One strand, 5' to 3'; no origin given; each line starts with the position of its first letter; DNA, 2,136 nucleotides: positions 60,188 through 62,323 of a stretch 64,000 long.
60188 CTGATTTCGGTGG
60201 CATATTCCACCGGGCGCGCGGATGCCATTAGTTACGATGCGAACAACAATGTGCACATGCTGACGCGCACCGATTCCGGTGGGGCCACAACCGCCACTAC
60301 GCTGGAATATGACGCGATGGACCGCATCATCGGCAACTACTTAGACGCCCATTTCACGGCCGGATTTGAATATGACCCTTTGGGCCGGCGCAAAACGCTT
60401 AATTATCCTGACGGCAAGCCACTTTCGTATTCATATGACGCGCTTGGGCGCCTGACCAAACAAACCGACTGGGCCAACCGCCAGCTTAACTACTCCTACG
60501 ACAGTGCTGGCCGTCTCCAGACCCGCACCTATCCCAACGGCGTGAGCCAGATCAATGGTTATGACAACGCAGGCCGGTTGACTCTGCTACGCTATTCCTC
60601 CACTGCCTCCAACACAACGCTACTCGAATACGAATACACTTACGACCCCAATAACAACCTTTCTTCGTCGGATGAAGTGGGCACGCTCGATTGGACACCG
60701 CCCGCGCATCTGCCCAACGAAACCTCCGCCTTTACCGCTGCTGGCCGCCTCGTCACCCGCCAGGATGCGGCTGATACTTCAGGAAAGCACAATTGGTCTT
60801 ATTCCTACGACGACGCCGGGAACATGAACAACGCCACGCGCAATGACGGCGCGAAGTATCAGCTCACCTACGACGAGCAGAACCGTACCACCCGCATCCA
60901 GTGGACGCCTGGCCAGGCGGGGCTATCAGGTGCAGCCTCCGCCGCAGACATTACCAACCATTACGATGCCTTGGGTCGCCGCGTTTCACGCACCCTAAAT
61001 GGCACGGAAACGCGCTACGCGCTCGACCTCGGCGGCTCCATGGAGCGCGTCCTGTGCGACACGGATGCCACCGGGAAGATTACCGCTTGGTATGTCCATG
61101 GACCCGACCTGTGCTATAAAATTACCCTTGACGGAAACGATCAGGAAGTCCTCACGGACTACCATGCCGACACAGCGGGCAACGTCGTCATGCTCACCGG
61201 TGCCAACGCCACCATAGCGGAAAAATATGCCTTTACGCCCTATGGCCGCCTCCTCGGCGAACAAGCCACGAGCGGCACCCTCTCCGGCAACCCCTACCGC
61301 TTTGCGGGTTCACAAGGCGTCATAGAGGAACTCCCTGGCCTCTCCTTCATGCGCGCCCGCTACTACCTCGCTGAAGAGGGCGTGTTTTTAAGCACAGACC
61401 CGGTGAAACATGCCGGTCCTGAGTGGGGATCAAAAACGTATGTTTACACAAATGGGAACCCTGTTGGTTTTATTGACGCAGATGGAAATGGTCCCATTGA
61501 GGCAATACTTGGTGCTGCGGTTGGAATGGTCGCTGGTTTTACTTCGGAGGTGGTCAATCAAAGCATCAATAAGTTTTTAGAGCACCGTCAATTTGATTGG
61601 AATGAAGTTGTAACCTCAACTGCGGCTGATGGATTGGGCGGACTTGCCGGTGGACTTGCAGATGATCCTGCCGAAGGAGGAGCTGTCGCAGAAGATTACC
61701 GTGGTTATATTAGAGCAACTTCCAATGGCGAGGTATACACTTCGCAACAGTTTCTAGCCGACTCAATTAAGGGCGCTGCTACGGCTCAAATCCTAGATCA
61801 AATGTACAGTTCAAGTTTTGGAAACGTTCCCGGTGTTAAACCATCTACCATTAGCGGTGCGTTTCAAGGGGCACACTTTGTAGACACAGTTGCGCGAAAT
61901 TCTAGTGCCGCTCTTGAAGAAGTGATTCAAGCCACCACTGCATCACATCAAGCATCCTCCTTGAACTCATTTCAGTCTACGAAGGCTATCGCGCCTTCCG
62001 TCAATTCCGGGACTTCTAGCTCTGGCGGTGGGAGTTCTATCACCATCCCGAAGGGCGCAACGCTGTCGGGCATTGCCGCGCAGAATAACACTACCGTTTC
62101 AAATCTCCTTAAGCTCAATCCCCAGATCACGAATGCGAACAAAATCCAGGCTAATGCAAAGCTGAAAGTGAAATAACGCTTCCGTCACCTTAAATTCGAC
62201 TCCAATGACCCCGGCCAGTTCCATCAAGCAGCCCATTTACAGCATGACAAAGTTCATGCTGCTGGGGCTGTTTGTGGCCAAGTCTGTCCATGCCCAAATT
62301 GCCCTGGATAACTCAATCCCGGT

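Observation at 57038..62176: LamG-RHS/YD shell protein with an unrecognised C-terminal payload that ends in LysM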

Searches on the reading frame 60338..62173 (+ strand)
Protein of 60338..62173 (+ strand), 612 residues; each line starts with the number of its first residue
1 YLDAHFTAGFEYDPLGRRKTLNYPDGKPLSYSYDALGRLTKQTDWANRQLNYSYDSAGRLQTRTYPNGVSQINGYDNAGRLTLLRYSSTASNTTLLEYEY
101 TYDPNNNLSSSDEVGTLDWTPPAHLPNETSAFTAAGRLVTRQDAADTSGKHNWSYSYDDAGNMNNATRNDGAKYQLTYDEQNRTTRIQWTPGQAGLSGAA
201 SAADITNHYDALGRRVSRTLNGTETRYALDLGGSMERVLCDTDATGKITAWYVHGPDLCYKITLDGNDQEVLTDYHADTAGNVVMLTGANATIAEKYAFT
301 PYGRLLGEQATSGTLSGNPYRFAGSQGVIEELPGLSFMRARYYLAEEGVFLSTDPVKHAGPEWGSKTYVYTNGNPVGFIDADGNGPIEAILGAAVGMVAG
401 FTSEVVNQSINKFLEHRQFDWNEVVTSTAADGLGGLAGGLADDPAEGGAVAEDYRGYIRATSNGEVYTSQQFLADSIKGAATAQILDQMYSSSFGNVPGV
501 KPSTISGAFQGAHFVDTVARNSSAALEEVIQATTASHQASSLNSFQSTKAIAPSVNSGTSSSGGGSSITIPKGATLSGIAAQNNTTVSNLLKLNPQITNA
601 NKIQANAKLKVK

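Call 18: find_homologous_proteins(query=window:60338-62173:+, max_evalue=0.00001)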
Query window:60338-62173:+ (612 aa): 435 proteins with E <= 0.00001 among 8000 candidates; the best 120 are listed.
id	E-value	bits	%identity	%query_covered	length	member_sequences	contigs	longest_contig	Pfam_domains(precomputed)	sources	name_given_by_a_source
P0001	0.0e+0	1391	100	100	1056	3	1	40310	PF05593.20,PF01476.27,PF25023.2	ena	-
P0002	3.8e-132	460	46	89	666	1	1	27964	PF05593.20,PF25023.2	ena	-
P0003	1.2e-126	442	50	70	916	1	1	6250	PF05593.20,PF25023.2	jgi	-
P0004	7.7e-123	430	53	64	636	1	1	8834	PF05593.20,PF25023.2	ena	-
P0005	2.0e-116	409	50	62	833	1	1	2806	PF05593.20,PF25023.2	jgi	jgi:RHS repeat-associated protein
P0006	2.1e-115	405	51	64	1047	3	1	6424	PF05593.20,PF01476.27,PF25023.2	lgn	-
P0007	2.5e-114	402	38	99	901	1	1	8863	PF05593.20,PF01476.27,PF25023.2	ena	-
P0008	1.8e-113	399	51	63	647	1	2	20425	PF05593.20,PF25023.2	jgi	jgi:RHS repeat-associated protein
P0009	1.8e-110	389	50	62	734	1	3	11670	PF05593.20,PF01476.27,PF25023.2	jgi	-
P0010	6.8e-110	387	45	73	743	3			PF05593.20,PF25023.2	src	-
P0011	9.4e-110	386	51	61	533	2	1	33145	PF05593.20,PF25023.2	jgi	-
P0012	2.5e-108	382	46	76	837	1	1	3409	PF05593.20,PF25023.2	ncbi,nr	ncbi:MAG: hypothetical protein FJ387_30685, partial [Verrucomicrobia bacterium]|nr:hypothetical prot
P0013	3.9e-108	381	41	91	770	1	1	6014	PF05593.20,PF25023.2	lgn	-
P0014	8.2e-108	380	37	99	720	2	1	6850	PF05593.20,PF01476.27,PF25023.2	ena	-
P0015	1.1e-106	376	42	94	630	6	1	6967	PF05593.20,PF01476.27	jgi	-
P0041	9.1e-61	225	54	34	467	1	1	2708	PF01551.30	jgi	jgi:RHS repeat-associated protein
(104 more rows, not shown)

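Call 24: find_encoding_contigs(protein=P0001, flank=10000, max_places=3)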
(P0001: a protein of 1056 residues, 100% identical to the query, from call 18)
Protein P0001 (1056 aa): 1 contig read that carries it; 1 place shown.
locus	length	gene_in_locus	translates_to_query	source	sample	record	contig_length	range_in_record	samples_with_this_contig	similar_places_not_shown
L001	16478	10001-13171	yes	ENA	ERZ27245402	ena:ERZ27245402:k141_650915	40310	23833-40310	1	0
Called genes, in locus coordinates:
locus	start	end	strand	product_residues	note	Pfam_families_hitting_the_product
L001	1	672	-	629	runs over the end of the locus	-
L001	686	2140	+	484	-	PF00072:Response_reg, PF25601:AAA_lid_14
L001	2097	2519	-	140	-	PF06170:DUF983 (weak)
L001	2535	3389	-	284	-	-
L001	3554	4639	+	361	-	PF02463:SMC_N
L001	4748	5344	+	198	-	PF02075:RuvC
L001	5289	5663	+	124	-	-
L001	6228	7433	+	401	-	-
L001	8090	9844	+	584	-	PF13385:Laminin_G_3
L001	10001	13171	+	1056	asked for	PF05593:RHS_repeat, PF25023:TEN_YD-shell, PF05593:RHS_repeat, PF25023:TEN_YD-shell (weak), PF01476:LysM (weak)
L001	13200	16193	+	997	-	PF03495:Binary_toxB (faint), PF18884:TSP3_bac (faint)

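Call 25: find_encoding_contigs(protein=P0002, flank=6000, max_places=3)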
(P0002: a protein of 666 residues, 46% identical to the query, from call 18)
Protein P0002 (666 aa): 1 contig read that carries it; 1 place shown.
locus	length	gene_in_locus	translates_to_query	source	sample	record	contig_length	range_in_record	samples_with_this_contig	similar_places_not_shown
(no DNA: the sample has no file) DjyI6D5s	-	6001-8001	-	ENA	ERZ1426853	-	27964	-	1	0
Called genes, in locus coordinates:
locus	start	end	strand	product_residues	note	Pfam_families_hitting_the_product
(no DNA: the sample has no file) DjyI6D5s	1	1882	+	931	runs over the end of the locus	-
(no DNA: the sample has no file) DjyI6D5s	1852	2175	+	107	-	-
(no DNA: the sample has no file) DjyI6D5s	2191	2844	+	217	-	-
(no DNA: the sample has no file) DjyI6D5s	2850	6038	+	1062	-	PF13385:Laminin_G_3, PF25023:TEN_YD-shell (weak), PF05593:RHS_repeat, PF25023:TEN_YD-shell (weak), PF05593:RHS_repeat (weak)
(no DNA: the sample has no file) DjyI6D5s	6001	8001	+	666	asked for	PF05593:RHS_repeat, PF25023:TEN_YD-shell (weak), PF05593:RHS_repeat (weak)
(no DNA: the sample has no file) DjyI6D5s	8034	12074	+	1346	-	PF13385:Laminin_G_3, PF13927:Ig_3, PF18884:TSP3_bac (weak), PF00059:Lectin_C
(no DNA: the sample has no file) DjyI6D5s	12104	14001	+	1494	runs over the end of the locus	PF18884:TSP3_bac (weak)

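Call 40: find_encoding_contigs(protein=P0014, flank=6000, max_places=3)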
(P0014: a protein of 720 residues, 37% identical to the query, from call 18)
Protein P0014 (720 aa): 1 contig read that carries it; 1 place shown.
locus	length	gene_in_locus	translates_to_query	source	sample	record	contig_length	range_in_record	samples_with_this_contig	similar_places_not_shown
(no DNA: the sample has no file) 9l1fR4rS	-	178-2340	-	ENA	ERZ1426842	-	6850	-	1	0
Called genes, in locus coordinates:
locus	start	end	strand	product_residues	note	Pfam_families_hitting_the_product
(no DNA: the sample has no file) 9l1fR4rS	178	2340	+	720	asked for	PF25023:TEN_YD-shell, PF05593:RHS_repeat, PF01476:LysM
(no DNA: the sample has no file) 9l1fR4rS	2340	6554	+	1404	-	PF18884:TSP3_bac (faint), PF00059:Lectin_C (weak)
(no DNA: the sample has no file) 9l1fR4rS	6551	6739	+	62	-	-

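Call 65: search_protein_families(library=pfam, proteins=[L001:13200-16190:+], max_evalue=0.0001)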
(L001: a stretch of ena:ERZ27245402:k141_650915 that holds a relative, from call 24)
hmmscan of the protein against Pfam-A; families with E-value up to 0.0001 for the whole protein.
L001:13200-16190:+ (997 aa): 3 families
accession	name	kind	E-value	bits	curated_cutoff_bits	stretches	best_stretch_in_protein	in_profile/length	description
PF18884.5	TSP3_bac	-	1e-12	48.1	25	0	588-609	1-22/22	Bacterial TSP3 repeat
PF03495.19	Binary_toxB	-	3.2e-07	30.9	25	0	660-725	2-65/78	Clostridial binary toxin B/anthrax toxin PA Ca-binding domain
PF13927.12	Ig_3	-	4.5e-05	24.3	30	0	769-840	2-70/78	Immunoglobulin domain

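Call 66: search_solved_structures(query=L001:13200-16190:+, max_evalue=0.01)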
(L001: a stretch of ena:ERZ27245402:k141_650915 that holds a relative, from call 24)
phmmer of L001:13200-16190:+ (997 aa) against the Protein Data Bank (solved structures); distinct sequences matched with E-value up to 0.01: 7.
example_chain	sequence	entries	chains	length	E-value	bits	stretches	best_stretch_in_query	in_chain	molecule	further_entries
5o5g_A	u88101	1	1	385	6.1e-06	27.7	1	755-837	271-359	Roundabout homolog 1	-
5ope_A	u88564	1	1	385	6.1e-06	27.7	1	755-837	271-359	Roundabout homolog 1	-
6fwx_A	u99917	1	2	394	1.5e-05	26.4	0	764-871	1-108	Titin,Titin,Titin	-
6sdb_A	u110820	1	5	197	0.00026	22.3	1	763-870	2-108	Titin,Decorin,Titin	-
2a38_A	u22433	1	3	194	0.0019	19.4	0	764-854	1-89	Titin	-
1ya5_A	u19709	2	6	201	0.0021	19.3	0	764-854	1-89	N2B-TITIN ISOFORM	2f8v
3k0w_A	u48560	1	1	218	0.0092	17.2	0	766-806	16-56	Mucosa-associated lymphoid tissue lymphoma translocation protein 1, isoform 2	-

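Call 67: search_protein_families(library=ncbifam, proteins=[L001:13200-16190:+], max_evalue=0.001)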
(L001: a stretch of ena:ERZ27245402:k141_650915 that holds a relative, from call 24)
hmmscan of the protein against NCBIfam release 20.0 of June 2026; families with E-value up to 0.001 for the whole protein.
L001:13200-16190:+ (997 aa): 4 families
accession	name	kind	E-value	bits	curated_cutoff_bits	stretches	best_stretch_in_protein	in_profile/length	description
NF047640.1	gliding_AgmC_N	equivalog_domain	1.4e-10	40.7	275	2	277-334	141-196/412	adventurous gliding motility protein AgmC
NF047639.1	throspo3_MtsD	equivalog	2.1e-10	39.4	800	1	635-708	458-531/651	cell-cell cohesion protein MtsD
NF033765.2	gliding_CglD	equivalog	9.7e-07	26.9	400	0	632-688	202-256/1124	adventurous gliding motility lipoprotein CglD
NF042425.1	Amuc_1099_fam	equivalog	6.5e-05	22.7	50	1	664-705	106-148/321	Amuc_1099 family pilus-like system protein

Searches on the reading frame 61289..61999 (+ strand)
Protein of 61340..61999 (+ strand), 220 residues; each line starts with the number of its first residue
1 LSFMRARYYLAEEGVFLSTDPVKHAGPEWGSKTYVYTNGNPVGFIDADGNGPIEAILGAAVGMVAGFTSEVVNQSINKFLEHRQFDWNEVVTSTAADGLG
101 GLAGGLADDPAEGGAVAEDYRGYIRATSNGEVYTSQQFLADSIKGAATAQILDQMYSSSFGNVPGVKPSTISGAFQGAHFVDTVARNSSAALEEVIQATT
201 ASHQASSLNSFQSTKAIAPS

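Call 42: find_related_loci(query=window:61340-61999:+, collection=genome_contigs, flank=8000)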
Query window:61340-61999:+ (220 aa) in genome_contigs; peptide patterns used: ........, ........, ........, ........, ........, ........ (x = any residue, [..] = any of these).
238 stretches matched a pattern, but none encodes a relative of the query by tblastn (E <= 1e-3).

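Call 45: find_related_loci(query=A3, collection=genome_contigs, flank=8000)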
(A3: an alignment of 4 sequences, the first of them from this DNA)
Query A3 (217 aa) in genome_contigs; peptide patterns used: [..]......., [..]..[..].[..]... (x = any residue, [..] = any of these).
180 stretches matched a pattern; 141 encode a relative of the query (tblastn E <= 1e-3); the best 80 are kept; 80 distinct loci.
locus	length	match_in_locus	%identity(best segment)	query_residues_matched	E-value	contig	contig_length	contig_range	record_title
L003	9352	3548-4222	42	1-216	2e-42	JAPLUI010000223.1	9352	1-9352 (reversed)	MAG: Verrucomicrobia bacterium isolate LacPavin_0419_WC70L_MAG_62_22 LacPavin_0419_WC70L_scaffold_837000, whole genome s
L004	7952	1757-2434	43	1-213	5e-39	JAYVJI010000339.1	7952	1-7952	MAG: Verrucomicrobiota bacterium isolate GL53_Down_concoct_97 GL53_Down_concoct_97_338, whole genome shotgun sequence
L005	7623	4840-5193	51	1-124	1e-31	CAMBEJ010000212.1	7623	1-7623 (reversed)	MAG: Akkermansia muciniphila isolate TH-08apr19-195 genome assembly, contig: TH-08apr19-C25056, whole genome shotgun seq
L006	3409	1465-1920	45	1-157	6e-31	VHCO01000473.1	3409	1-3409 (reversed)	MAG: Verrucomicrobia bacterium isolate K_DeepCast_150m_m2_164 K_DeepCast_150m_m2_164_Ga0194126_10060480, whole genome sh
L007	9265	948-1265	52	2-105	5e-29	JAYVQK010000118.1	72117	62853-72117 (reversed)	MAG: Verrucomicrobiaceae bacterium isolate GL72_UP_concoct_303 GL72_UP_concoct_303_117, whole genome shotgun sequence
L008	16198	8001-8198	73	1-66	3e-27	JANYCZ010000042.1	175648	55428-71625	MAG: Verrucomicrobia bacterium isolate 336R_metabinner_34 336R_k141_540826, whole genome shotgun sequence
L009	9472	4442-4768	49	1-107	6e-27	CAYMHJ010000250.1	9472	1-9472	MAG TPA_asm: uncultured Brevifollis sp. isolate SRP319275_co3_22 genome assembly, contig: NODE_7395_length_9472_cov_5.30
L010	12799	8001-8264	58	1-88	7e-27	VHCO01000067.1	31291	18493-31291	MAG: Verrucomicrobia bacterium isolate K_DeepCast_150m_m2_164 K_DeepCast_150m_m2_164_Ga0194126_10002279, whole genome sh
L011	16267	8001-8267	57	1-89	2e-26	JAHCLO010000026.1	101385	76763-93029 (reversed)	MAG: Verrucomicrobiia bacterium isolate TGS_VER2 VER2_26, whole genome shotgun sequence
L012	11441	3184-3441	59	1-83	9e-26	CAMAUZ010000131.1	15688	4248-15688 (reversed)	MAG: Akkermansia muciniphila isolate AH-24oct19-276 genome assembly, contig: AH-24oct19-C8466, whole genome shotgun sequ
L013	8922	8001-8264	58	1-90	4e-26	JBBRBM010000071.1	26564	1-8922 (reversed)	MAG: Verrucomicrobiota bacterium isolate Co_metawrap_2342 Cmw_2342_k141_9852870_length_26564_cov_8.9957, whole genome sh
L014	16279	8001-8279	50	1-103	8e-26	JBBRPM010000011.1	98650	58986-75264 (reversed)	MAG: Chthoniobacterales bacterium isolate La1_metabat2.440 LA1C_B2.440_k141_3570202L_98650_cov_18.0000, whole genome sho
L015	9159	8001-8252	58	1-88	5e-26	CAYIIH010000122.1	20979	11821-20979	MAG TPA_asm: uncultured Verrucomicrobiota bacterium isolate ERP119705_co20_532 genome assembly, contig: NODE_2470_length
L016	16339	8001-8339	47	1-109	5e-26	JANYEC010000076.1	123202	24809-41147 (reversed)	MAG: Akkermansiaceae bacterium isolate 337R_metabinner_15_sub 337R_k141_1244406, whole genome shotgun sequence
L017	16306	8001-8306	52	1-102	1e-25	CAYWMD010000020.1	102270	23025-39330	MAG TPA_asm: uncultured Bifidobacteriaceae bacterium isolate SRP292972_co2_226 genome assembly, contig: NODE_162_length_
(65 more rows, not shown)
